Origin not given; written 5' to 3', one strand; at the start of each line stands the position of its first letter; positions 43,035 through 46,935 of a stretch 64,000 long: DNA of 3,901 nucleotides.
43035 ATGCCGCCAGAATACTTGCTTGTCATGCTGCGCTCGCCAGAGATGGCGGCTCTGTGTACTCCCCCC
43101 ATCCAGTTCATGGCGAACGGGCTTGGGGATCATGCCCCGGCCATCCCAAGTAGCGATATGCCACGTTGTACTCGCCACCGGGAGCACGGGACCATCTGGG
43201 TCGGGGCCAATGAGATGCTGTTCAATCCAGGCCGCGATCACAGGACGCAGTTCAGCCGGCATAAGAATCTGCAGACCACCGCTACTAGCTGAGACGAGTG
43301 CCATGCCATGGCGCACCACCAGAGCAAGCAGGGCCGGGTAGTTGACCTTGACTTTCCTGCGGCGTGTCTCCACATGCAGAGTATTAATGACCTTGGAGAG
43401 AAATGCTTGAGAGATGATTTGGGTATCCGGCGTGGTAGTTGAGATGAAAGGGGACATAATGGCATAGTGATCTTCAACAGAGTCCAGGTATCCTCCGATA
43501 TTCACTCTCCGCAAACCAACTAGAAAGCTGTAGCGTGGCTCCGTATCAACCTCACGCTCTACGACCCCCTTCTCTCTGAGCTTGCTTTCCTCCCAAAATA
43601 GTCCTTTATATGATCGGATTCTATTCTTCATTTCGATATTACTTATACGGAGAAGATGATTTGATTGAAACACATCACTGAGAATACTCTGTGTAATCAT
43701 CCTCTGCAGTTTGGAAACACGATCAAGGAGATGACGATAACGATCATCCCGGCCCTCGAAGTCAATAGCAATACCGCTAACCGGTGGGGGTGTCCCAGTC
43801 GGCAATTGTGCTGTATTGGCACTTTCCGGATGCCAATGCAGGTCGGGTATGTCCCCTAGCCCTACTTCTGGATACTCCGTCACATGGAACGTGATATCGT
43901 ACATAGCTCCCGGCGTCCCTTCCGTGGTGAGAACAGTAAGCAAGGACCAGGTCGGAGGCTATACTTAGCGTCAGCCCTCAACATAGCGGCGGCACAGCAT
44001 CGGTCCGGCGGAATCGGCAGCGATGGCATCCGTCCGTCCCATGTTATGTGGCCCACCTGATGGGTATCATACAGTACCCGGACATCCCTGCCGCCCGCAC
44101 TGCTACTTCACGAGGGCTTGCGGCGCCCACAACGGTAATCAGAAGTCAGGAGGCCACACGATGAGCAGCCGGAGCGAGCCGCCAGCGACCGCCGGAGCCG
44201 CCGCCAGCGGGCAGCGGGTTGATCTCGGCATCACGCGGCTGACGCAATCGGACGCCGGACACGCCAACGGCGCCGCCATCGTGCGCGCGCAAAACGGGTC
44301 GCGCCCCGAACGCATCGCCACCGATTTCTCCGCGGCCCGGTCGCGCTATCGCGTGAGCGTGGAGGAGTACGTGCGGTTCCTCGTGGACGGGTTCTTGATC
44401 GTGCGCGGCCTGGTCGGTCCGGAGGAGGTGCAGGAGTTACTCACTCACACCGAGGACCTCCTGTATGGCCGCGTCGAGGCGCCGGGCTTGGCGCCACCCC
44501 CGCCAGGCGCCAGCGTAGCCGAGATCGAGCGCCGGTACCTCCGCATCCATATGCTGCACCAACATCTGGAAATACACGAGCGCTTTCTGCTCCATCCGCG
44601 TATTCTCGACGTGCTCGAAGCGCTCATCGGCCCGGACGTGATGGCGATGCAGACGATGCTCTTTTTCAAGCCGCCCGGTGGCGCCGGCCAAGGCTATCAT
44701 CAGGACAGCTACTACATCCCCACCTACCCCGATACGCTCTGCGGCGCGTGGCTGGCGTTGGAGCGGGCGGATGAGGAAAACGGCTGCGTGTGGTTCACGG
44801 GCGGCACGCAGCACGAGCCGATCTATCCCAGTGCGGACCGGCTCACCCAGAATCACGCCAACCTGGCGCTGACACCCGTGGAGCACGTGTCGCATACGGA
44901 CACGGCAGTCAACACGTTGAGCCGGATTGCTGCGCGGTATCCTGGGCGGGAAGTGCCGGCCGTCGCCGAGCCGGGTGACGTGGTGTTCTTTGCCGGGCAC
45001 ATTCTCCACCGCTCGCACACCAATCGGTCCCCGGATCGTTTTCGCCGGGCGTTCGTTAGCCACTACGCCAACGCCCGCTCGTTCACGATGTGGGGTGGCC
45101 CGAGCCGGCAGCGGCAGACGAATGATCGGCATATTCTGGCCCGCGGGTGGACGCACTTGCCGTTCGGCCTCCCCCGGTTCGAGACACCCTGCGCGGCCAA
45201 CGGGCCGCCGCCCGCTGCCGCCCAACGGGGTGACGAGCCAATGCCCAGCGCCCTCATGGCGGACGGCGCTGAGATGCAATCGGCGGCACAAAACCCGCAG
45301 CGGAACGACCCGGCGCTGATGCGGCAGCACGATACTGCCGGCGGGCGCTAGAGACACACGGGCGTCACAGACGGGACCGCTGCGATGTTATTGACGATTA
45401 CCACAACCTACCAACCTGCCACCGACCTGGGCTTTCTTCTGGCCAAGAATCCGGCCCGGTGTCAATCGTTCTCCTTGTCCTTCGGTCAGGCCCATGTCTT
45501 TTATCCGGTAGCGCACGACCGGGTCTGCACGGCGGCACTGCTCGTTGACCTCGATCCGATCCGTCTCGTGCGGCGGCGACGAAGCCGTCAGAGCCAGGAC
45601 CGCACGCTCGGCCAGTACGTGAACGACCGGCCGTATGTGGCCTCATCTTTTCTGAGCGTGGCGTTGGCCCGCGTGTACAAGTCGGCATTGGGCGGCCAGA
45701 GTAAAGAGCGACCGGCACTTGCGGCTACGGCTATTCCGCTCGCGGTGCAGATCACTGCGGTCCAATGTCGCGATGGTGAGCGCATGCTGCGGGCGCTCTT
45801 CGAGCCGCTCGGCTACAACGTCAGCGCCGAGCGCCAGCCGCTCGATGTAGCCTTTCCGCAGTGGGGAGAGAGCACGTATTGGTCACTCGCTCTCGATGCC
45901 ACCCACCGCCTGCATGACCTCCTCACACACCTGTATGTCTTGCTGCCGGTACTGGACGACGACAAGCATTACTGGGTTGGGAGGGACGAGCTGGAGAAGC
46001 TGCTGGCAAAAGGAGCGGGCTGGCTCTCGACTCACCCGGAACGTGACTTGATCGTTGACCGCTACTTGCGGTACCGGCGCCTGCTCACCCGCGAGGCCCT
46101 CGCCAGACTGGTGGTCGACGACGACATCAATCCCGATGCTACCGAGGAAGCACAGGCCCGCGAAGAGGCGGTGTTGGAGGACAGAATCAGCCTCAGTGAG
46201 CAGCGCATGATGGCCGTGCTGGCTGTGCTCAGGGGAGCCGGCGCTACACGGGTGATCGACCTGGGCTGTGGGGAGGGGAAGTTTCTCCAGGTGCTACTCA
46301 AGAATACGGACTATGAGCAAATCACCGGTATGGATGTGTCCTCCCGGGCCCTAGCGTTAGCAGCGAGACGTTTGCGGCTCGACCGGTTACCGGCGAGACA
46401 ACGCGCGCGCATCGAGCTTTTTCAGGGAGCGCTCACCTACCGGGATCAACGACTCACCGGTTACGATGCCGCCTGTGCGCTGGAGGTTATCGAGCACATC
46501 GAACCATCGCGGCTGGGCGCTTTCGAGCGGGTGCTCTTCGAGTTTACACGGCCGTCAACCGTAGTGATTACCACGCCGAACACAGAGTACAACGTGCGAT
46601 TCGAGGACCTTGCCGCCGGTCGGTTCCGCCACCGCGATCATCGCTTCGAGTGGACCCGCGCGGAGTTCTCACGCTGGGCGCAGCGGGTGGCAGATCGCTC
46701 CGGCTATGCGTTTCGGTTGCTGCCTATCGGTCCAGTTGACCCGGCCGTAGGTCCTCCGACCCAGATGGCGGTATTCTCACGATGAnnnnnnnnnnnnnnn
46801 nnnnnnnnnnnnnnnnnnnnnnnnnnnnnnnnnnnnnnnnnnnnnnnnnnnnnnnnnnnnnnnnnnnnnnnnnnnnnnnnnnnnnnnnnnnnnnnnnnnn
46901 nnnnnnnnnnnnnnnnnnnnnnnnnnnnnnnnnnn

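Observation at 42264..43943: Unrecognisable 559-aa protein in a low-GC islet splitting a PhyH dioxygenase cluster next to the RNA-repair operon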

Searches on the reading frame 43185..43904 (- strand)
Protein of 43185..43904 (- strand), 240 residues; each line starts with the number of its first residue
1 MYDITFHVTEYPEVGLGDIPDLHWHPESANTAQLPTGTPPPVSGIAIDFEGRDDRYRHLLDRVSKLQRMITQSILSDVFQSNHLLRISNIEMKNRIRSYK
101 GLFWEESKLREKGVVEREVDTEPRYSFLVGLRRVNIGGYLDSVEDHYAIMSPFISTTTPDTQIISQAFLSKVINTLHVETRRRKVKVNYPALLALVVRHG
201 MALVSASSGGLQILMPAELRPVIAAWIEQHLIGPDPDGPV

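Call 27: find_homologous_proteins(query=A2, max_evalue=0.001)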
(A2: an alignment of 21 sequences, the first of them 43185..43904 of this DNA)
Query A2 (21 sequences) (240 aa, profile of the alignment): 3 proteins with E <= 0.001 among 8000 candidates.
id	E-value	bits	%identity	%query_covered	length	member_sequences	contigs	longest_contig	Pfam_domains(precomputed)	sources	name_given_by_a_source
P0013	2.2e-81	291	22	60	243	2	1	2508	-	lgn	-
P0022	3.6e-70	254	19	58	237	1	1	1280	-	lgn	-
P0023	3.4e-7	48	43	21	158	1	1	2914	-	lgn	-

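Call 39: find_related_loci(query=A3, collection=genome_contigs, flank=8000)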
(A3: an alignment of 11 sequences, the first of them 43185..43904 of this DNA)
Query A3 (240 aa) in genome_contigs; peptide patterns used: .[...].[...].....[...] (x = any residue, [..] = any of these).
13 stretches matched a pattern; 6 encode a relative of the query (tblastn E <= 1e-3); 6 distinct loci.
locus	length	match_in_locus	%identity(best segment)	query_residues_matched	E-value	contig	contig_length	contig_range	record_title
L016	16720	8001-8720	77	1-240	2e-126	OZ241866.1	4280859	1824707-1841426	MAG: Chloroflexota bacterium isolate 648bf299-2263-4cbe-a927-b722e8dafbdb genome assembly, chromosome: 1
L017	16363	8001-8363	30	91-219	2e-9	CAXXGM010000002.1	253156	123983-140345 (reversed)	MAG: Prolixibacteraceae bacterium isolate 74b81337-1c5f-4d61-b3f6-82e288d0e1f7 genome assembly, contig: contig_2, whole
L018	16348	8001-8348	24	93-208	4e-8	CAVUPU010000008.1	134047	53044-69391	MAG: uncultured Acidobacteriota bacterium isolate MFD06229.bin.2.137 genome assembly, contig: contig_68992, whole genome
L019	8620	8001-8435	24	93-240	1e-5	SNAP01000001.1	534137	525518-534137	Marinilabiliaceae bacterium JC040 scaffold_0, whole genome shotgun sequence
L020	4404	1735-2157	26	90-231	2e-5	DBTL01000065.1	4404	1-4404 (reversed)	MAG TPA_asm: Bacteroides sp. UBA1317 UBA1317_contig_52395, whole genome shotgun sequence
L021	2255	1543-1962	25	59-210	4e-4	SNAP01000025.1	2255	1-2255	Marinilabiliaceae bacterium JC040 scaffold_24, whole genome shotgun sequence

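Call 43: search_protein_families(library=pfam, proteins=[L017:5756-7756:+, L018:4839-7724:+, L020:548-1450:+, L021:2-1348:+, L019:7710-8552:+, L019:5135-5977:+, L019:6927-7415:+, L019:5994-6374:+], max_evalue=0.01)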
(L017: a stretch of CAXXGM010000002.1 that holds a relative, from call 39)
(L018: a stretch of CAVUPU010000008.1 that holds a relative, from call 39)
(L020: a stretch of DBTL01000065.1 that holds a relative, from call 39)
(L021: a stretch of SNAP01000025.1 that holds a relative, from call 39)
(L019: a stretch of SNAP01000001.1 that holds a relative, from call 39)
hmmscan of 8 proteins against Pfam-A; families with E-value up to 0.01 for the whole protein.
L017:5756-7756:+ (666 aa): 2 families
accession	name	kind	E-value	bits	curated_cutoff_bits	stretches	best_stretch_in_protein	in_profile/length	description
PF05593.20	RHS_repeat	-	6.9e-08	33.1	22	0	146-166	18-38/38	RHS Repeat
PF15657.11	Tox-HNH-EHHH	-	3.5e-05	24.5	25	1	615-655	13-53/69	HNH/Endo VII superfamily nuclease toxins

L018:4839-7724:+ (961 aa): 3 families
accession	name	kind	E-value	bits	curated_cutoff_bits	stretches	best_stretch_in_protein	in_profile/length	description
PF05593.20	RHS_repeat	-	6.9e-27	93.7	22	4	205-237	1-33/38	RHS Repeat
PF15657.11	Tox-HNH-EHHH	-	3.7e-09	37.2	25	1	906-947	13-53/69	HNH/Endo VII superfamily nuclease toxins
PF20041.5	DUF6443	-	0.0056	17.3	27.8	1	23-84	8-72/137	Domain of unknown function (DUF6443)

L020:548-1450:+ (300 aa): 1 family
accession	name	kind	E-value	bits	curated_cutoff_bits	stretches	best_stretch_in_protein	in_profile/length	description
PF15657.11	Tox-HNH-EHHH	-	0.0078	17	25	1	248-291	6-53/69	HNH/Endo VII superfamily nuclease toxins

L021:2-1348:+ (448 aa): 2 families
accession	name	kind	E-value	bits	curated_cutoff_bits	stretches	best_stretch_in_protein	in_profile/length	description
PF15657.11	Tox-HNH-EHHH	-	0.00035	21.3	25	1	395-444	14-66/69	HNH/Endo VII superfamily nuclease toxins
PF13988.11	DUF4225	-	0.0042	17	25.9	1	296-371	42-115/165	Protein of unknown function (DUF4225)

L019:7710-8552:+ (280 aa): 0 families

L019:5135-5977:+ (280 aa): 0 families

L019:6927-7415:+ (162 aa): 0 families

L019:5994-6374:+ (126 aa): 0 families

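Call 57: search_solved_structures(query=A5, max_evalue=10)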
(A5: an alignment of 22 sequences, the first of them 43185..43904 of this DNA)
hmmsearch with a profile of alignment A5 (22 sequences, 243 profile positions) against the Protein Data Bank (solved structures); distinct sequences matched with E-value up to 10: 1.
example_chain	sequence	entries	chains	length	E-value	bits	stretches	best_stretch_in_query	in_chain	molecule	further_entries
9vuh_B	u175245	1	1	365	0.36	13.8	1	155-220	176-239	Cyclin-L1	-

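Call 58: predict_structure(alignment_id=A5)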
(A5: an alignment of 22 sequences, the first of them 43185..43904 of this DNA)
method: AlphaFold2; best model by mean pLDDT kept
length: 240 residues; sequences in the alignment: 22
mean_pLDDT: 83.2   pTM: 0.84
mean pLDDT of the five models: 83.2, 82.5, 80.8, 79.1, 77.5
residues with pLDDT >= 90: 95; 70-90: 106; 50-70: 29; < 50: 10
segments of 3 or more residues with pLDDT < 50: 107-109, 235-240
pLDDT, mean of each block of 10 residues (from residue 1): 81 86 78 70 93 80 86 91 92 86 66 86 91 77 60 88 86 90 88 92 88 95 92 53
secondary structure, 60 per line:
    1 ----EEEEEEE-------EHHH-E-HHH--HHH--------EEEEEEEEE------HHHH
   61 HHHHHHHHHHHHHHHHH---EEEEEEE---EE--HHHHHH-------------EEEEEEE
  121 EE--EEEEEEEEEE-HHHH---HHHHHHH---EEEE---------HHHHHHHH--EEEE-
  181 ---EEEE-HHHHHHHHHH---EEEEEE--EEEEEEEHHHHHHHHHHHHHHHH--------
elements in order: E5-11 E42-50 H57-77 E81-87 H95-100 E114-122 E125-134 H136-139 H143-149 E153-156 H166-173 E176-179 E184-187 H189-198 E202-207 E210-216 H217-232

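Call 61: fold_search(model_id=the predicted structure, library=pdb)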
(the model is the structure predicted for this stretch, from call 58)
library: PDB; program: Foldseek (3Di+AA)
matches with E <= 10: 1419; with E <= 0.001: 0
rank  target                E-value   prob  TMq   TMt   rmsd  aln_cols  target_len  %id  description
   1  2zho_C                2.7e-02  0.20  0.17  0.23  12.4       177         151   10  Crystal structure of the regulatory subunit of aspartate kinase from Thermus thermophilus (ligand free form) (released 2009-02-17)
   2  4neh_A                2.9e-02  0.08  0.12  0.04  17.8       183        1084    7  An internal ligand-bound, metastable state of a leukocyte integrin, aXb2 (released 2014-01-15)
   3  5yei_A                3.5e-02  0.33  0.20  0.14  12.2       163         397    8  Mechanistic insight into the regulation of Pseudomonas aeruginosa aspartate kinase (released 2018-08-29)
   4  5yei_F                3.5e-02  0.21  0.18  0.26  11.4       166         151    9  Mechanistic insight into the regulation of Pseudomonas aeruginosa aspartate kinase (released 2018-08-29)
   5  5nqw_B                7.1e-02  0.13  0.13  0.14  18.1       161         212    6  IgE-Fc in complex with single domain antibody 026 (released 2018-01-17)
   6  8bz5_D                8.1e-02  0.06  0.11  0.05  21.0       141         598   10  Crystal structure of the L. monocytogenes RmlT in complex with HEPES (released 2023-12-27)
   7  9gzk_F                8.6e-02  0.06  0.11  0.06  20.6       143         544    9  Crystal structure of the L. monocytogenes RmlT in complex with 4-RboP-(CH2)6NH2 (released 2024-12-18)
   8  9gzk_C                8.6e-02  0.04  0.12  0.06  20.4       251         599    8  Crystal structure of the L. monocytogenes RmlT in complex with 4-RboP-(CH2)6NH2 (released 2024-12-18)
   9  8bz8_A                8.6e-02  0.04  0.12  0.06  21.2       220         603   10  Crystal structure of the L. monocytogenes RmlT D198A variant in complex with TDP-rhamnose (released 2023-12-27)
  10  5xbm_A                9.1e-02  0.13  0.13  0.14  17.7       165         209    8  Structure of SCARB2-JL2 complex (released 2018-06-27)
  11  8tgz_M                9.1e-02  0.09  0.10  0.21  18.7       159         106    6  CryoEM structure of neutralizing antibody HC84.26 in complex with Hepatitis C virus envelope glycoprotein E2 (released 2024-07-24)
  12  5d1z_H                9.7e-02  0.12  0.13  0.14  18.0       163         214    6  IsdB NEAT1 bound by clone D4-10 (released 2016-09-14)
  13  7vaz_F                9.7e-02  0.12  0.12  0.13  16.6       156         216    6  Crystal structure of antibody 14A in complex with MUC1 glycopeptide(GlycoS) (released 2022-08-31)
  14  7y7m_G                9.7e-02  0.08  0.10  0.12  18.7       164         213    8  The structure of coxsackievirus A16 mature virion in complex with Fab 8C4 (released 2022-08-24)
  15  7lrs_E                1.1e-01  0.10  0.12  0.13  18.1       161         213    8  Cryo-EM structure of SARS-CoV-2 spike in complex with neutralizing antibody A23-58.1 that targets the receptor-binding (released 2021-07-14)
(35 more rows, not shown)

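Call 67: fold_search(model_id=the predicted structure, library=viral)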
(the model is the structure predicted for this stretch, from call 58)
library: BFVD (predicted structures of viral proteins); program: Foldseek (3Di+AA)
matches with E <= 10: 877; with E <= 0.001: 0
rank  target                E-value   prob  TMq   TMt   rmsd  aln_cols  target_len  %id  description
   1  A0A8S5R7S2            2.5e-02  0.12  0.15  0.13  17.4       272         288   11  Uncharacterized protein [virus sp. ctnRj46]
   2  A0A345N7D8            3.9e-02  0.08  0.17  0.12  21.6       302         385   11  (no name in the UniProt tables at hand)
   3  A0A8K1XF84            4.6e-02  0.11  0.14  0.08  17.3       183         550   10  (no name in the UniProt tables at hand)
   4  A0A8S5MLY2            8.5e-02  0.15  0.12  0.21  15.7       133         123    8  Uncharacterized protein [Myoviridae sp. ct3Pt8]
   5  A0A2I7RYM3            8.5e-02  0.12  0.14  0.17  16.1       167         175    7  (no name in the UniProt tables at hand)
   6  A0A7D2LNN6            8.5e-02  0.09  0.13  0.20  16.5       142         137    8  Tail terminator protein [Stenotrophomonas phage vB_SmaS_BUCT548]
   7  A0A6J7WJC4            9.0e-02  0.11  0.15  0.22  17.7       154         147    8  Uncharacterized protein [uncultured Caudovirales phage]
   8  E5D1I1                9.6e-02  0.10  0.13  0.09  18.9       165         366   11  Glycoprotein C (Fragment) [Suid herpesvirus 1]
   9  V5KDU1                1.1e-01  0.12  0.17  0.10  17.2       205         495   10  Nonstructural protein 1 [Acheta domestica mini ambidensovirus]
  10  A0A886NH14            1.1e-01  0.05  0.10  0.14  15.9       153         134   14  (no name in the UniProt tables at hand)
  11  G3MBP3                1.2e-01  0.05  0.12  0.14  24.3       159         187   11  Gp177 [Bacillus phage G]
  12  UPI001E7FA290         1.3e-01  0.10  0.12  0.16  19.7       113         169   12  (no name look-up for this kind of identifier)
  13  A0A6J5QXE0            1.4e-01  0.08  0.14  0.22  17.3       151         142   10  Tail completion protein [uncultured Caudovirales phage]
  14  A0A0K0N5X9            1.5e-01  0.10  0.16  0.22  18.6       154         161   10  Uncharacterized protein [Tsukamurella phage TIN4]
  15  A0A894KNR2            1.5e-01  0.21  0.29  0.23  14.6       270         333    9  PI329L [African swine fever virus]
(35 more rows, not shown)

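Call 77: find_related_loci(query=A3, collection=metagenome_contigs, flank=4000)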
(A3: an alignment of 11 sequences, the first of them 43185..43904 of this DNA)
Query A3 (240 aa) in metagenome_contigs; peptide patterns used: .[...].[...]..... (x = any residue, [..] = any of these).
40 stretches matched a pattern; 14 encode a relative of the query (tblastn E <= 1e-3); 14 distinct loci.
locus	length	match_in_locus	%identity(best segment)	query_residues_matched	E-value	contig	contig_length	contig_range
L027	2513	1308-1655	26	93-208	3e-9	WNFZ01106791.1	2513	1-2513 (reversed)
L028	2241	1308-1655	26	93-208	3e-9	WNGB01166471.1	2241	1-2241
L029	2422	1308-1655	26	93-208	3e-9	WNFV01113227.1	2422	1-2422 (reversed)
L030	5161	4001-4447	22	61-208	5e-8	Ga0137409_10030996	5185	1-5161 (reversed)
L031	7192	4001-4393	28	4-131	8e-7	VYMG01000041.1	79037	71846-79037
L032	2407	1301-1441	42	87-134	9e-7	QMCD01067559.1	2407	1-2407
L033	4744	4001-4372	27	47-177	3e-6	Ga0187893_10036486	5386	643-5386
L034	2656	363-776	29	42-172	4e-6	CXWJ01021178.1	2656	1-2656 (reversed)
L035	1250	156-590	25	93-240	8e-6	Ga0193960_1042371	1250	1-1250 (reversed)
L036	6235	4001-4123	40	93-135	2e-5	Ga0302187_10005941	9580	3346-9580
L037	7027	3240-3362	40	93-135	2e-5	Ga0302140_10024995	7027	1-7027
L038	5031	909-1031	40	93-135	2e-5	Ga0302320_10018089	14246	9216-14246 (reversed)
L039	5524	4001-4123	40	93-135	2e-5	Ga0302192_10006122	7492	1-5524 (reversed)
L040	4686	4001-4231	28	87-149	1e-4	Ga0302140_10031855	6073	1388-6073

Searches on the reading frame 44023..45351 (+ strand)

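Call 8: search_protein_families(library=pfam, proteins=[window:44023-45351:+], max_evalue=0.001)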
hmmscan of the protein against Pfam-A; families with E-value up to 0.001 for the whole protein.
window:44023-45351:+ (442 aa): 1 family
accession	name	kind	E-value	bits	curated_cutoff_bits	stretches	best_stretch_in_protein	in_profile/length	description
PF05721.19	PhyH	-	5.8e-36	125.2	22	1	121-343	3-213/213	Phytanoyl-CoA dioxygenase (PhyH)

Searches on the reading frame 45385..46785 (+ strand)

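Call 8: search_protein_families(library=pfam, proteins=[window:45385-46785:+], max_evalue=0.001)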
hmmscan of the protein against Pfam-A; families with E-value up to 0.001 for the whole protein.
window:45385-46785:+ (466 aa): 8 families
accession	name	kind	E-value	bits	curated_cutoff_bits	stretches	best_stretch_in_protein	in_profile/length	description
PF12623.12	Hen1_L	-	3.5e-110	367.3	23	1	1-242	1-241/242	RNA repair, ligase-Pnkp-associating, region of Hen1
PF08242.18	Methyltransf_12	-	1.7e-12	48.3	30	1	291-381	1-86/98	Methyltransferase domain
PF13489.12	Methyltransf_23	-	1.5e-11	44.7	27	1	282-434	24-156/164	Methyltransferase domain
PF13649.12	Methyltransf_25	-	5.1e-10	40.3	27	1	290-384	1-89/97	Methyltransferase domain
PF08241.18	Methyltransf_11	-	2.3e-07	31.8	21.2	1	292-376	2-78/95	Methyltransferase domain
PF13847.12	Methyltransf_31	-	1.9e-06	28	27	1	287-332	4-50/145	Methyltransferase domain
PF05175.20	MTS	-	1.6e-05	25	23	1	281-336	26-81/170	Methyltransferase small domain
PF01728.25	FtsJ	-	0.00031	21.1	24.1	1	288-323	23-58/181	FtsJ-like methyltransferase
